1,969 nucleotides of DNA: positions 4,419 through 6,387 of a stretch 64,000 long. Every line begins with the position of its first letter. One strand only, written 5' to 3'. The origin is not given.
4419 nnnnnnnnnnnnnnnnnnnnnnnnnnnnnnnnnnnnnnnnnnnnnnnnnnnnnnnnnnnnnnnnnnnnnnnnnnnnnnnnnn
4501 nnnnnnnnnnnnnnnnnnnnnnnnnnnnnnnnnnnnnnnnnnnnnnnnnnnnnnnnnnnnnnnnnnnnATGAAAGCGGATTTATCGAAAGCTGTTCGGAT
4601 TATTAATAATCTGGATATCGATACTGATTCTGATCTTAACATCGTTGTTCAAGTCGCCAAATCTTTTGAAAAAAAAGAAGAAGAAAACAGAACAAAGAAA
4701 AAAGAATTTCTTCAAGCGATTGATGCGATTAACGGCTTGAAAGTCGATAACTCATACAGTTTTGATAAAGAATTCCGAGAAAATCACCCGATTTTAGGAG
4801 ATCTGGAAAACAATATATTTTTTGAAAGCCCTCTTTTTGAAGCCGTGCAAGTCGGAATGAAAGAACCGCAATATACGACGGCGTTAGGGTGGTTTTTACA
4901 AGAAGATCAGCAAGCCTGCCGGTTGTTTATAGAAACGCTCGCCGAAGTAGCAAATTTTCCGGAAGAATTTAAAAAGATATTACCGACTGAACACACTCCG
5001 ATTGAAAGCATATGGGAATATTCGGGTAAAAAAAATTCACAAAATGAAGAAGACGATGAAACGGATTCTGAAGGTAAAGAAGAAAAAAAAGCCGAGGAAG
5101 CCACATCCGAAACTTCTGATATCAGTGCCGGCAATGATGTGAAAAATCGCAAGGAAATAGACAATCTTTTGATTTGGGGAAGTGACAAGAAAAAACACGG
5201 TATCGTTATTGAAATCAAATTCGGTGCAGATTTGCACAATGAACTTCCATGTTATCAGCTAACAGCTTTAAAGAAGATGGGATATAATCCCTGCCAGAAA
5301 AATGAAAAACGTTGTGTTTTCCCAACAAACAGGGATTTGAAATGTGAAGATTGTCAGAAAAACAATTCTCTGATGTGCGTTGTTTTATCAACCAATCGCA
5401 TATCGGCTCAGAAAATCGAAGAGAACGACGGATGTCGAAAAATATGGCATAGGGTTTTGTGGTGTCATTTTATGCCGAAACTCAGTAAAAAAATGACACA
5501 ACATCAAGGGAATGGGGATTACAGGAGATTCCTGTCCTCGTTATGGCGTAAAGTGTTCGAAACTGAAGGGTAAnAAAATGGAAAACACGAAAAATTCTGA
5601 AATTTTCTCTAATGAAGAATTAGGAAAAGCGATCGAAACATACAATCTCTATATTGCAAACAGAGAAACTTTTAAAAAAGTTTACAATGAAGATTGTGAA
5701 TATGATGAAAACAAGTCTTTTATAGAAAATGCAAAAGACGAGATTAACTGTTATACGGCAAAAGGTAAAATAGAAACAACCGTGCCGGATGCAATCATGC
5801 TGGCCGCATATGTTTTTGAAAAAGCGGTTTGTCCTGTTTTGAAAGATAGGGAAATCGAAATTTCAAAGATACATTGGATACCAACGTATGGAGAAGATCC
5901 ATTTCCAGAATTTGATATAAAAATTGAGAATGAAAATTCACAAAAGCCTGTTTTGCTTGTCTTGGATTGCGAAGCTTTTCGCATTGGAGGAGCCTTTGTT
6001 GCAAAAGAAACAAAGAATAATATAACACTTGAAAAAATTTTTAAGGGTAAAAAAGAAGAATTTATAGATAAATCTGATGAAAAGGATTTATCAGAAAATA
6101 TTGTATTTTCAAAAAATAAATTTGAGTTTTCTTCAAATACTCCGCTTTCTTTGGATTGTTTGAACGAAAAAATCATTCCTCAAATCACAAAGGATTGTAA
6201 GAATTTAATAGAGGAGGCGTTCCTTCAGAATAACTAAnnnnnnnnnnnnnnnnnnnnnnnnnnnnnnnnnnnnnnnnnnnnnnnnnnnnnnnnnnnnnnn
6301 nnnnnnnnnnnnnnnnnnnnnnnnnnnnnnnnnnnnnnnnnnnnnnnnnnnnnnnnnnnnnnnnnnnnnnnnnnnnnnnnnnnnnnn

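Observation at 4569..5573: Putative PD-(D/E)xK nuclease with a C-terminal cysteine cluster in the AT-rich cassette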

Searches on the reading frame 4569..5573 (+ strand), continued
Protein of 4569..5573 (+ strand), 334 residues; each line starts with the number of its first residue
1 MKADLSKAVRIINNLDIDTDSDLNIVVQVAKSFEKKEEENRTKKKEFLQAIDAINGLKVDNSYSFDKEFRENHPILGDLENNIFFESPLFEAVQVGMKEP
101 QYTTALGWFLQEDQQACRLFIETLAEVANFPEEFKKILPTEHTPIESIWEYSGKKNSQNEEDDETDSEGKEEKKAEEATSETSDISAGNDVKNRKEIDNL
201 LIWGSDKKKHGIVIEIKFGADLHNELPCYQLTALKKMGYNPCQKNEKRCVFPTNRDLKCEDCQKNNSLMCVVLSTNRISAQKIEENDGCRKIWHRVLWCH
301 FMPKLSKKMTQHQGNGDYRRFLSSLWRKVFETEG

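Call 123: search_protein_families(library=pfam, proteins=[L005:9630-12704:+], max_evalue=0.001)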
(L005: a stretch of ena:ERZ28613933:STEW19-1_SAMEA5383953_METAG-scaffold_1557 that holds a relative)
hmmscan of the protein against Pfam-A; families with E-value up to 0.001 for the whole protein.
L005:9630-12704:+ (1024 aa): 7 families
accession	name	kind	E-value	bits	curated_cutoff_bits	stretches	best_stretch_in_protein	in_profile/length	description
PF12796.13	Ank_2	-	1.4e-148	484.3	27.3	14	696-788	1-89/90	Ankyrin repeats (3 copies)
PF00023.36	Ank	-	6.5e-139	444.1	21.1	10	848-879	2-33/33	Ankyrin repeat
PF13637.12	Ank_4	-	1.5e-111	362.1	22.7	10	278-328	1-50/50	Ankyrin repeats (many copies)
PF13606.12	Ank_3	-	5.8e-95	298.7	22.3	1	624-653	1-30/30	Ankyrin repeat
PF13857.12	Ank_5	-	2.7e-93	305.2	27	11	119-174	1-56/56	Ankyrin repeats (many copies)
PF23745.1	ANK_LRRK2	-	3.5e-40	137.3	27.5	2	277-364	34-116/130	LRRK2 ANK repeat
PF23881.1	DUF7234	-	0.00078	19.9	24.4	0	42-81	24-63/80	Family of unknown function (DUF7234)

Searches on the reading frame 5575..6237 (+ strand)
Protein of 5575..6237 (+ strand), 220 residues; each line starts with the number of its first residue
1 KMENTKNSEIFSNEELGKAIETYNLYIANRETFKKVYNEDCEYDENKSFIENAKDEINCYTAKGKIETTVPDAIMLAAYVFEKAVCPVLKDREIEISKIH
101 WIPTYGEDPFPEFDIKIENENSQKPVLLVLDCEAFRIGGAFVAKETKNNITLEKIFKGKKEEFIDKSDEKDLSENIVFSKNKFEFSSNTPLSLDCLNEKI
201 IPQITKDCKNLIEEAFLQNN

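Call 3: search_protein_families(library=pfam, proteins=[window:5575-6237:+], max_evalue=0.1)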
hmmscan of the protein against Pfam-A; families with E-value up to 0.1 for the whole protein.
window:5575-6237:+ (220 aa): 1 family
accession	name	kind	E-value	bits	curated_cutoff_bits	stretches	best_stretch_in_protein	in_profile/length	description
PF20302.4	HisK-N-like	-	0.034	14.8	27.8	0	52-102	64-111/132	HisK-N-like globin domain of the ASK signalosome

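Call 4: search_protein_families(library=padloc, proteins=[window:5575-6237:+], max_evalue=0.1)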
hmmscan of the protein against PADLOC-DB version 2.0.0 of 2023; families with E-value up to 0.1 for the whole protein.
window:5575-6237:+ (220 aa): 0 families

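Call 7: search_protein_families(library=ncbifam, proteins=[window:5575-6237:+], max_evalue=0.1)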
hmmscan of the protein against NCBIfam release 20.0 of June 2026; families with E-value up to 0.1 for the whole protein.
window:5575-6237:+ (220 aa): 0 families

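Call 8: search_protein_families(library=phrogs, proteins=[window:5575-6237:+], max_evalue=0.1)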
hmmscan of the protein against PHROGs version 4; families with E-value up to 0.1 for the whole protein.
window:5575-6237:+ (220 aa): 0 families

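Call 52: find_homologous_proteins(query=A2, max_evalue=0.001)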
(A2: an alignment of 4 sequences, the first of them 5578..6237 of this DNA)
Query A2 (4 sequences) (219 aa, profile of the alignment): 10 proteins with E <= 0.001 among 3584 candidates.
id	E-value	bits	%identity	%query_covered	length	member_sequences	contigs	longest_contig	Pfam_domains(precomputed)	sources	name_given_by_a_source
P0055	1.4e-102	360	57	98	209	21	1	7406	-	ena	-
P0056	6.6e-99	348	64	98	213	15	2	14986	-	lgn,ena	-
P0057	3.1e-96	339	100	100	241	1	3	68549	-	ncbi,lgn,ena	-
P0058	8.0e-95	335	67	98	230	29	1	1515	-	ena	-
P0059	3.3e-71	257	56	99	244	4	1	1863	-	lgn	-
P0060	1.0e-68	249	60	98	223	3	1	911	-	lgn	-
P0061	2.3e-63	232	22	68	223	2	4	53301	-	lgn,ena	-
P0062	3.3e-39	153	-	-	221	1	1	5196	-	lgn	-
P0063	2.0e-23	101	23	70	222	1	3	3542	-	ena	-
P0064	4.7e-11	61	23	91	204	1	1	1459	-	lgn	-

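Call 62: predict_structure(alignment_id=A6)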
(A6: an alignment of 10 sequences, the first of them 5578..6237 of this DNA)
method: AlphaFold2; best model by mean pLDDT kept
length: 219 residues; sequences in the alignment: 10
mean_pLDDT: 84.1   pTM: 0.82
mean pLDDT of the five models: 84.1, 81.8, 80.8, 78.8, 78.2
residues with pLDDT >= 90: 103; 70-90: 85; 50-70: 22; < 50: 9
segments of 3 or more residues with pLDDT < 50: 1-7
pLDDT, mean of each block of 10 residues (from residue 1): 49 93 90 77 90 88 88 93 94 89 69 88 89 92 81 74 64 79 93 96 95 78
secondary structure, 60 per line:
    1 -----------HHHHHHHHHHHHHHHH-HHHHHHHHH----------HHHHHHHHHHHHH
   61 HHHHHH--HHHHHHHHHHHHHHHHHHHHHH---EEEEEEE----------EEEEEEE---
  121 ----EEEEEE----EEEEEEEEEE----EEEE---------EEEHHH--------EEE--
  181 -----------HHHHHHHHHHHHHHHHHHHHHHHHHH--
elements in order: H12-27 H29-37 H48-66 H69-90 E94-100 E111-117 E125-130 E135-144 E149-152 E162-164 E176-178 H192-217

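Call 64: fold_search(model_id=the predicted structure, library=pdb)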
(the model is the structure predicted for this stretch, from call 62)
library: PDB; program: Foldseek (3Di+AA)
matches with E <= 10: 368; with E <= 0.001: 0
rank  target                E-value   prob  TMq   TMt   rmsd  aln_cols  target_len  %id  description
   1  2x9j_A                9.8e-02  0.14  0.18  0.19  15.9       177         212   14  Structure of the Mutant D206N of Phycoerythrobilin Synthase PebS from the Cyanophage P-SSM2 in complex with bound subs (released 2010-11-17)
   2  4igx_B                4.2e-01  0.09  0.20  0.26  14.8       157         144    8  Crystal structure of kirola (Act d 11) - triclinic form (released 2013-09-04)
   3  2vgr_D                4.9e-01  0.13  0.23  0.23   9.9       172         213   10  Structure of the WT-Phycoerythrobilin Synthase PebS from the Cyanophage P-SSM2 in Complex with the bound Substrate Bil (released 2008-08-05)
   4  2vgr_A                5.2e-01  0.13  0.23  0.24   9.7       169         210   10  Structure of the WT-Phycoerythrobilin Synthase PebS from the Cyanophage P-SSM2 in Complex with the bound Substrate Bil (released 2008-08-05)
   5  2vcl                  6.2e-01  0.08  0.20  0.20  14.8       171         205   12  Structure of Phycoerythrobilin Synthase PebS from the Cyanophage P-SSM2 in the substrate free form (released 2008-08-05)
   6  2vgr_C                6.6e-01  0.08  0.21  0.21  15.2       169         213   12  Structure of the WT-Phycoerythrobilin Synthase PebS from the Cyanophage P-SSM2 in Complex with the bound Substrate Bil (released 2008-08-05)
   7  2vck_B                6.6e-01  0.08  0.19  0.19  15.6       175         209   14  Structure of Phycoerythrobilin Synthase PebS from the Cyanophage P-SSM2 in Complex with the bound Substrate Biliverdin (released 2008-08-05)
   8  6ka3_A                7.9e-01  0.08  0.20  0.25  16.1       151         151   12  Crystal structure of a Thebaine synthase from Papaver somniferum (released 2020-06-24)
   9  2vck_A                8.3e-01  0.09  0.22  0.24  10.4       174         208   12  Structure of Phycoerythrobilin Synthase PebS from the Cyanophage P-SSM2 in Complex with the bound Substrate Biliverdin (released 2008-08-05)
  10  8uxw_D                8.3e-01  0.04  0.17  0.13  17.7       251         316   11  Arp2/3 branch junction complex, ADP state (released 2024-01-31)
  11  4j0p                  8.3e-01  0.04  0.11  0.07  15.5        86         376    7  CRYSTAL STRUCTURE OF BACE-1 IN COMPLEX WITH 5-Cyano-pyridine-2-carboxylic acid [3-((S)-2-amino-4-methyl-5,6-dihydro-4H-[ (released 2013-12-25)
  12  2d4r_A                8.8e-01  0.07  0.18  0.24  15.5       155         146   10  Crystal structure of TTHA0849 from Thermus thermophilus HB8 (released 2005-12-13)
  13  5mco_A                8.8e-01  0.04  0.12  0.07  15.1       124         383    8  CRYSTAL STRUCTURE OF BACE-1 IN COMPLEX WITH ACTIVE SITE INHIBITOR GRL-8234 AND EXOSITE PEPTIDE (released 2017-09-27)
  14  3n4l_A                8.8e-01  0.03  0.11  0.08  14.6       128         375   11  BACE-1 in complex with ELN380842 (released 2010-11-24)
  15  2x9i_A                9.3e-01  0.09  0.23  0.23  10.0       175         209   10  Structure of the Mutant D105N of Phycoerythrobilin Synthase PebS from the Cyanophage P-SSM2 in complex with bound subs (released 2010-11-17)
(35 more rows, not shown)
